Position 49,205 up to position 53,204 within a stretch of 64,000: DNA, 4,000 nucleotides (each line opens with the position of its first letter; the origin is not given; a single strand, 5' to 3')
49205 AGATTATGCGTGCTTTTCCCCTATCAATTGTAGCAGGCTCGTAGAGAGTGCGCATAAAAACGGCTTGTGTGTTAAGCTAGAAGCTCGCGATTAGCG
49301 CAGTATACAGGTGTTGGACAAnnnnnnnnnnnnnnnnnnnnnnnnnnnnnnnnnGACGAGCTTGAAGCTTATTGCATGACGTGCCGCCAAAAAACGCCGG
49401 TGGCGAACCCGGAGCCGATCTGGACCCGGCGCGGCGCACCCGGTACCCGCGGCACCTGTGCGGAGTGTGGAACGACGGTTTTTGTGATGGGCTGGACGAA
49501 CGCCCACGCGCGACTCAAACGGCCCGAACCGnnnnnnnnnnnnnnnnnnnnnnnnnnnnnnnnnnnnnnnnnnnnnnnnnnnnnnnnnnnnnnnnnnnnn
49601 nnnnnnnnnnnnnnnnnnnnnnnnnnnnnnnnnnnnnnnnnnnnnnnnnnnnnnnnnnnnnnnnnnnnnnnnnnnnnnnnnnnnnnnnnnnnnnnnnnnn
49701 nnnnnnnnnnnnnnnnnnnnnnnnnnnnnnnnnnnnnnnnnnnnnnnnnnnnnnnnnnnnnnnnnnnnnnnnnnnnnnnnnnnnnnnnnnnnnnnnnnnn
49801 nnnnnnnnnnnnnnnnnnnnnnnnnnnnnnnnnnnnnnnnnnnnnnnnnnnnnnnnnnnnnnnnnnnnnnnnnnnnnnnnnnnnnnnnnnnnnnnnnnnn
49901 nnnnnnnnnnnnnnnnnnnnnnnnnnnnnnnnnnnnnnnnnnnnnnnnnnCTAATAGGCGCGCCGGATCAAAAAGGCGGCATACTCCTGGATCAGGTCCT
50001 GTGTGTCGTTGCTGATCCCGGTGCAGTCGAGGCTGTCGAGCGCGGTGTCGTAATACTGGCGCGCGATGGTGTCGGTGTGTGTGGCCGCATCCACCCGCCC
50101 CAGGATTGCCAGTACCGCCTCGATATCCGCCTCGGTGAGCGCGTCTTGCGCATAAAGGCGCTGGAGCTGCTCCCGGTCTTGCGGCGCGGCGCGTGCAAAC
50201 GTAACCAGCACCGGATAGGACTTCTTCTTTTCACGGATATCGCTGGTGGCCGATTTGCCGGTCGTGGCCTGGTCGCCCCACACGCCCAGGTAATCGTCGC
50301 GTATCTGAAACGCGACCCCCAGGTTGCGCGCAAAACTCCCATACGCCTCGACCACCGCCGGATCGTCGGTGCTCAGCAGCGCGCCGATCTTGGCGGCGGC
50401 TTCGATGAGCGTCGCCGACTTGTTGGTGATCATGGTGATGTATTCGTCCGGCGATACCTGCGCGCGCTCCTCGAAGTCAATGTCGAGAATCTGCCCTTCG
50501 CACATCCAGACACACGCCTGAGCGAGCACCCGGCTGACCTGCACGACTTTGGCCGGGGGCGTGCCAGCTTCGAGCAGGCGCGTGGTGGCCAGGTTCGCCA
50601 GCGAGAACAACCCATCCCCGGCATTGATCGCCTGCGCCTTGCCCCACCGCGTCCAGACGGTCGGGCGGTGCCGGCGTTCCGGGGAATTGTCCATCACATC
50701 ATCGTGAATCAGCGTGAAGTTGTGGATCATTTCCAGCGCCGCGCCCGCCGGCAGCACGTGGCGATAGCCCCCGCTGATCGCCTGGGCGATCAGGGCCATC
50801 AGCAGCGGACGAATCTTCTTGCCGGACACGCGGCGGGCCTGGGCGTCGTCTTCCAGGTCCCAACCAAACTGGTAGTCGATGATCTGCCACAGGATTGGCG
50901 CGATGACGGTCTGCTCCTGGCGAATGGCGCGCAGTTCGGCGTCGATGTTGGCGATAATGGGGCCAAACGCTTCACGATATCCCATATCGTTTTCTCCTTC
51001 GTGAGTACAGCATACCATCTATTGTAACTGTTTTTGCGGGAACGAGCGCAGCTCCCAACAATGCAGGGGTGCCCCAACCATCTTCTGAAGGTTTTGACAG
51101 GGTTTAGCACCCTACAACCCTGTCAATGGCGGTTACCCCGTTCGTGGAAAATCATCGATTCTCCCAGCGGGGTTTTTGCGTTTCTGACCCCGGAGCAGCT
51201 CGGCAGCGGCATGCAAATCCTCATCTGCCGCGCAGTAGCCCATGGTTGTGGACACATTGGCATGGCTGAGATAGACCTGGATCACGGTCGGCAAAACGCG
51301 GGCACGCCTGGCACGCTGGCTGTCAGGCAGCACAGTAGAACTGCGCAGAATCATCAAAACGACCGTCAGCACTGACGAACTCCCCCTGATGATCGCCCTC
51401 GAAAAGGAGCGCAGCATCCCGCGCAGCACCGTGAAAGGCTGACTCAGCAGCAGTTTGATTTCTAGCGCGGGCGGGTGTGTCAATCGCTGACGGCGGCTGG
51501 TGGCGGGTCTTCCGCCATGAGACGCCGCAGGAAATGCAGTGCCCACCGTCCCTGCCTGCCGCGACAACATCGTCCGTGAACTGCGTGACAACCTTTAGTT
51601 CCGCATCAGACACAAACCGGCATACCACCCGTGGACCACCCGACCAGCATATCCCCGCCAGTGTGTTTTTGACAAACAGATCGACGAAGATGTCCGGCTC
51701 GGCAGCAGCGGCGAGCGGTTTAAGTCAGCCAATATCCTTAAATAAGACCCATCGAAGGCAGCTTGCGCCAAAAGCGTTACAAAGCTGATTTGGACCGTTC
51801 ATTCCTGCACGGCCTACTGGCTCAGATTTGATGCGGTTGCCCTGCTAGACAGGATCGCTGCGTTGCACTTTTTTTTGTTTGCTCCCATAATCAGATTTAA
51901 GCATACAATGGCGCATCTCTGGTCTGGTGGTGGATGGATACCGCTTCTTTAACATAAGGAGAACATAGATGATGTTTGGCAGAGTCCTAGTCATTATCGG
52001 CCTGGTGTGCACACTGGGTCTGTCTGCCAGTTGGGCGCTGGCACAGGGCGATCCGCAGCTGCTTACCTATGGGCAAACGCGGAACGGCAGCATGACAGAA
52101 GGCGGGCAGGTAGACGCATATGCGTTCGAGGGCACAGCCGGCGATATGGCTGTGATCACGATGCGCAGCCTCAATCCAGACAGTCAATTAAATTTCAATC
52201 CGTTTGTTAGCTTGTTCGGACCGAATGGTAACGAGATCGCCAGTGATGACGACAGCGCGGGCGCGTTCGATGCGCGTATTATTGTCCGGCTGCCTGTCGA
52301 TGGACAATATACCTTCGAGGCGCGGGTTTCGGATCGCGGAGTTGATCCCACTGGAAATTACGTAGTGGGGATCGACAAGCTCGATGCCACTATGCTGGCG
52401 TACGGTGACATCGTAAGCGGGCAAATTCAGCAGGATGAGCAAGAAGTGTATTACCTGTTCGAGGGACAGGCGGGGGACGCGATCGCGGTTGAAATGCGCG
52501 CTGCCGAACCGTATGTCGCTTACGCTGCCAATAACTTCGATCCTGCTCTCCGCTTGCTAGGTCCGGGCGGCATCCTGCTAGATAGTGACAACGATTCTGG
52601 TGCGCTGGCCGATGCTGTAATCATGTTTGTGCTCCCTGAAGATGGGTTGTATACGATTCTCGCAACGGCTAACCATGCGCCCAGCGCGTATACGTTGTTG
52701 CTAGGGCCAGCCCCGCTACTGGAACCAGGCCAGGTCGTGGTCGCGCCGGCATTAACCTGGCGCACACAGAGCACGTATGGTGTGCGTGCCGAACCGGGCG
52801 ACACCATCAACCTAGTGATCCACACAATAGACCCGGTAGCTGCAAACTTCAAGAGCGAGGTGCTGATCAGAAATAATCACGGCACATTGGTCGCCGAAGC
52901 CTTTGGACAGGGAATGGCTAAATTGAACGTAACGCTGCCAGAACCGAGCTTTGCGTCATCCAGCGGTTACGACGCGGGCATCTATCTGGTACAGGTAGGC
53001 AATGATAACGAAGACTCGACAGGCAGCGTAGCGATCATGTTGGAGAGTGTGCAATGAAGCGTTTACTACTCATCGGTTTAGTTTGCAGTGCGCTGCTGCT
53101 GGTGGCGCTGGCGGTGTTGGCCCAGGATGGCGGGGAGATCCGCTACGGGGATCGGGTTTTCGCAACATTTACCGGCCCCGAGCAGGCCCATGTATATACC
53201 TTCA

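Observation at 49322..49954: Stand-alone zinc-ribbon-TIR fusion protein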

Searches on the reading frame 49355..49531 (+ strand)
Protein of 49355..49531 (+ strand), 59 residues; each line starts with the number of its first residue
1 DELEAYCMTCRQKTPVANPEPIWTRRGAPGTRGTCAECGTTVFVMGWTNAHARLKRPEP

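Call 43: search_solved_structures(query=A2, max_evalue=10, show_alignments=3)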
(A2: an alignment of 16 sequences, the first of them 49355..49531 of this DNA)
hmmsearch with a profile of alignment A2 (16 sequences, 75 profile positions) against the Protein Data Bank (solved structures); distinct sequences matched with E-value up to 10: 11.
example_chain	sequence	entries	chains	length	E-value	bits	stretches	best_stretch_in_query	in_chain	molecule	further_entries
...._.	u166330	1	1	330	0.14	15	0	38-69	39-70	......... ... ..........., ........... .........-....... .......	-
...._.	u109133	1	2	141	0.19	14.6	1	22-47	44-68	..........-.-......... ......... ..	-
6q9v_B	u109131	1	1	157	0.27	14.1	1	22-47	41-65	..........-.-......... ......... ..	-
6q9v_A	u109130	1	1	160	0.28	14.1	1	22-47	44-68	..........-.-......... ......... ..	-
3na7_A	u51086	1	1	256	0.4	13.6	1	23-61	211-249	HP0958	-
6sw9_W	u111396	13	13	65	0.53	13.2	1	30-45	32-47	30S ribosomal protein S27e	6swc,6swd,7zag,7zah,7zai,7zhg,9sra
3cez_A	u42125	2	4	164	0.68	12.8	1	36-50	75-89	Methionine-R-sulfoxide reductase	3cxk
2emf_A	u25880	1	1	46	0.77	12.7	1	28-61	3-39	Zinc finger protein 484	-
5k2m_E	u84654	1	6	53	1.9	11.4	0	36-54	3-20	Probable lysine biosynthesis protein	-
9fhl_a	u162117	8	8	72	3.8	10.5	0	9-44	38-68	aS34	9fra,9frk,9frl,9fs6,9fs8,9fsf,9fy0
6tr8_A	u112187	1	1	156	7.4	9.5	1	24-48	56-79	Peptide-methionine (R)-S-oxide reductase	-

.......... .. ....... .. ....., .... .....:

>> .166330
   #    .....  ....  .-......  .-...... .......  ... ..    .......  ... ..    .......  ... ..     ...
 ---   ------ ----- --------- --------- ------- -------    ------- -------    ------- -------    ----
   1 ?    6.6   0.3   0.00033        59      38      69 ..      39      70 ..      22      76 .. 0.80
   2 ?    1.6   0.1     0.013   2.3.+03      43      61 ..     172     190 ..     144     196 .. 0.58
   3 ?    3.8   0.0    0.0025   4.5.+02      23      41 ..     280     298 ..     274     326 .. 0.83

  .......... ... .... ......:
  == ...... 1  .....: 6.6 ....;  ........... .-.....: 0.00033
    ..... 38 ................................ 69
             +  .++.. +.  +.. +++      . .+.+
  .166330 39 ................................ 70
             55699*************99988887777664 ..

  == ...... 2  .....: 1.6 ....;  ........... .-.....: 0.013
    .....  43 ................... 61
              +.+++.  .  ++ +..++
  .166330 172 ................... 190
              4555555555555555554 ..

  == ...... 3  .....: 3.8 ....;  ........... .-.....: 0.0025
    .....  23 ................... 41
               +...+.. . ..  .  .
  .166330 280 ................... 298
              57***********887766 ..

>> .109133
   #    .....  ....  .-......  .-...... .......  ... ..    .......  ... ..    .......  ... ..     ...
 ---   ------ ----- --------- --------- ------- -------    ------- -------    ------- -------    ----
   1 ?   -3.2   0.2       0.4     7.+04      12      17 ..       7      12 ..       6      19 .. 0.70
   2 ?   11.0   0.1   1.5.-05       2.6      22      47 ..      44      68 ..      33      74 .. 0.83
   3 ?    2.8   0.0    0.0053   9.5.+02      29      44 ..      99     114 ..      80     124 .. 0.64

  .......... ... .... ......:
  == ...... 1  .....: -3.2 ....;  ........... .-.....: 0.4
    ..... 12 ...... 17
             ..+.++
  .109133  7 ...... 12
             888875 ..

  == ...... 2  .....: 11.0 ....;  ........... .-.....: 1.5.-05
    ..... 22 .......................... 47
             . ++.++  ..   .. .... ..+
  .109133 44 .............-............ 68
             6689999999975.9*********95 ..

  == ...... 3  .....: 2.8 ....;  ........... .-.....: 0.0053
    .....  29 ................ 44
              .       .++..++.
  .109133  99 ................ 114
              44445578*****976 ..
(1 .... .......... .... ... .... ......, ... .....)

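Call 51: predict_structure(alignment_id=A2)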
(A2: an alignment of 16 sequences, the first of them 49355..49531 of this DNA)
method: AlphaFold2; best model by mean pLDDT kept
length: 59 residues; sequences in the alignment: 16
mean_pLDDT: 91.5   pTM: 0.67
mean pLDDT of the five models: 91.5, 91.2, 89.9, 89.2, 89.0
residues with pLDDT >= 90: 40; 70-90: 17; 50-70: 2; < 50: 0
segments of 3 or more residues with pLDDT < 50: none
pLDDT, mean of each block of 10 residues (from residue 1): 91 95 92 96 91 83
secondary structure, 60 per line:
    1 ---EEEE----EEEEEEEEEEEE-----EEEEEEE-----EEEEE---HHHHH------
elements in order: E4-7 E12-23 E29-35 E41-45 H49-53

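Call 55: fold_search(model_id=the predicted structure, library=pdb)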
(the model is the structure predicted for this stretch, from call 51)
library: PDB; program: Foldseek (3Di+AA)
matches with E <= 10: 482; with E <= 0.001: 0
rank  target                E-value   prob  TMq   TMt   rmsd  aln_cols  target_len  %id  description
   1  4c2m_X                2.0e-01  0.84  0.44  0.26   4.2        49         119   14  Structure of RNA polymerase I at 2.8 A resolution (released 2013-10-23)
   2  4c2m_I                2.3e-01  0.80  0.44  0.25   4.2        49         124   14  Structure of RNA polymerase I at 2.8 A resolution (released 2013-10-23)
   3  6k0a_G                4.2e-01  0.47  0.35  0.21   4.3        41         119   22  cryo-EM structure of an archaeal Ribonuclease P (released 2019-06-19)
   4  6hlq_I                6.0e-01  0.60  0.43  0.27   6.1        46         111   15  Yeast RNA polymerase I* elongation complex bound to nucleotide analog GMPCPP (released 2019-04-03)
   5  6hls_I                7.2e-01  0.47  0.40  0.25   4.1        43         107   16  Yeast apo RNA polymerase I* (released 2019-04-03)
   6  2ki7_MODEL_1_B        8.0e-01  0.51  0.41  0.28   4.7        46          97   22  The solution structure of RPP29-RPP21 complex from Pyrococcus furiosus (released 2009-09-15)
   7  4r55_A                8.5e-01  0.84  0.56  0.60   2.3        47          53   11  The crystal structure of a Cren7 mutant protein GR and dsDNA complex (released 2015-08-05)
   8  2zae_D                8.5e-01  0.69  0.45  0.31   3.0        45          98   24  Crystal structure of protein Ph1601p in complex with protein Ph1771p of archaeal ribonuclease P from Pyrococcus horiko (released 2008-10-14)
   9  2zae_B                9.0e-01  0.33  0.35  0.25   4.5        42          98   26  Crystal structure of protein Ph1601p in complex with protein Ph1771p of archaeal ribonuclease P from Pyrococcus horiko (released 2008-10-14)
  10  9a6n_B                9.0e-01  0.28  0.39  0.19   4.6        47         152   19  Integrative model of SOJ-NRDR by crosslinking MS and deep learning (released 2024-09-18)
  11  7pwg_o                9.6e-01  0.41  0.47  0.32   9.9        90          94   17  Cryo-EM structure of large subunit of Giardia lamblia ribosome at 2.7 A resolution (released 2022-04-20)
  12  6y85                  1.1e+00  0.38  0.43  0.09   8.9        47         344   13  Fragment KCL_1410 in complex with MAP kinase p38-alpha (released 2020-03-11)
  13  1x0t                  1.2e+00  0.44  0.43  0.27   3.0        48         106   23  Crystal structure of ribonuclease P protein Ph1601p from Pyrococcus horikoshii OT3 (released 2005-11-15)
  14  2adz_MODEL_1_A        1.2e+00  0.41  0.44  0.18   3.7        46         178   17  solution structure of the joined PH domain of alpha1-syntrophin (released 2006-01-24)
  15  1ywr                  1.2e+00  0.35  0.42  0.09   8.6        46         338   13  Crystal Structure Analysis of inactive P38 kinase domain in complex with a Monocyclic Pyrazolone Inhibitor (released 2005-05-10)
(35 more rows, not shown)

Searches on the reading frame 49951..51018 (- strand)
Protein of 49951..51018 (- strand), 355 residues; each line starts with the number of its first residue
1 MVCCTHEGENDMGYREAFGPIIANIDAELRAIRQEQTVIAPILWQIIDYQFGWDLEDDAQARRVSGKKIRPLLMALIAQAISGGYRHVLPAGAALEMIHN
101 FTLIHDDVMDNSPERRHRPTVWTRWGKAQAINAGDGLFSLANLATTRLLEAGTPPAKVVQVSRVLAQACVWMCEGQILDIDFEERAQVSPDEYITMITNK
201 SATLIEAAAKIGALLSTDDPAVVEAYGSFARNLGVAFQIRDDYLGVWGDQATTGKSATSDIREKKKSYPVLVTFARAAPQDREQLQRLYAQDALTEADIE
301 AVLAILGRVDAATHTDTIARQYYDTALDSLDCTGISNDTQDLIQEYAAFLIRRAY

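Call 45: search_protein_families(library=pfam, proteins=[window:49951-51018:-], max_evalue=0.01)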
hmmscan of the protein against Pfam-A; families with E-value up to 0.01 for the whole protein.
window:49951-51018:- (355 aa): 1 family
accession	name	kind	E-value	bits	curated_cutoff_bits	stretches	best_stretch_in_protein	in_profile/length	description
PF00348.22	polyprenyl_synt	-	8.2e-68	228.8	27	1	64-305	14-250/251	Polyprenyl synthetase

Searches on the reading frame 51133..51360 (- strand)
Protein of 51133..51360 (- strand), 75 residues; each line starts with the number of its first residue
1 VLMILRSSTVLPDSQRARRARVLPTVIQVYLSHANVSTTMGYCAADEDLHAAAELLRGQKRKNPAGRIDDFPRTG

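Call 65: search_protein_families(library=pfam, proteins=[window:51133-51360:-], max_evalue=10)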
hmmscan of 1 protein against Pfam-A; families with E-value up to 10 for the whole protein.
window:51133-51360:- (75 aa): 2 families
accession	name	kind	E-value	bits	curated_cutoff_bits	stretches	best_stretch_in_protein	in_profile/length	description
PF18105.7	PGM1_C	-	0.017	15.1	22.5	1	34-55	29-50/54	PGM1 C-terminal domain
PF00589.27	Phage_integrase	-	0.15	12.2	27.1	1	24-46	147-169/172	Phage integrase family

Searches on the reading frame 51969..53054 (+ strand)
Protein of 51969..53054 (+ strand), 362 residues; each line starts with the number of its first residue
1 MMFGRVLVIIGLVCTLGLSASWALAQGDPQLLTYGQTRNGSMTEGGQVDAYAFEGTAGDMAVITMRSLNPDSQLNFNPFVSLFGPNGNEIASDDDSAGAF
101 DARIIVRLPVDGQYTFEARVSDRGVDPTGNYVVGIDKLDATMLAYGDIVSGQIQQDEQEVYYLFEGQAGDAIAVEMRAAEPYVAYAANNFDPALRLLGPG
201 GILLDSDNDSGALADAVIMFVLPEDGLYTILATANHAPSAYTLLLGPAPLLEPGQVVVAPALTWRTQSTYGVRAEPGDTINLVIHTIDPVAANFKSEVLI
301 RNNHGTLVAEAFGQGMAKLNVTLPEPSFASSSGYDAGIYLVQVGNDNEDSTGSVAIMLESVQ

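Call 45: search_protein_families(library=pfam, proteins=[window:51969-53054:+], max_evalue=0.01)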
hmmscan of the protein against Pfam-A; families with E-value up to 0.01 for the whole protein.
window:51969-53054:+ (362 aa): 1 family
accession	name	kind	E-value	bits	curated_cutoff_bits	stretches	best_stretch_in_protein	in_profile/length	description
PF04151.21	PPC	-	4e-10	40.9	25.9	1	47-117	1-67/70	Bacterial pre-peptidase C-terminal domain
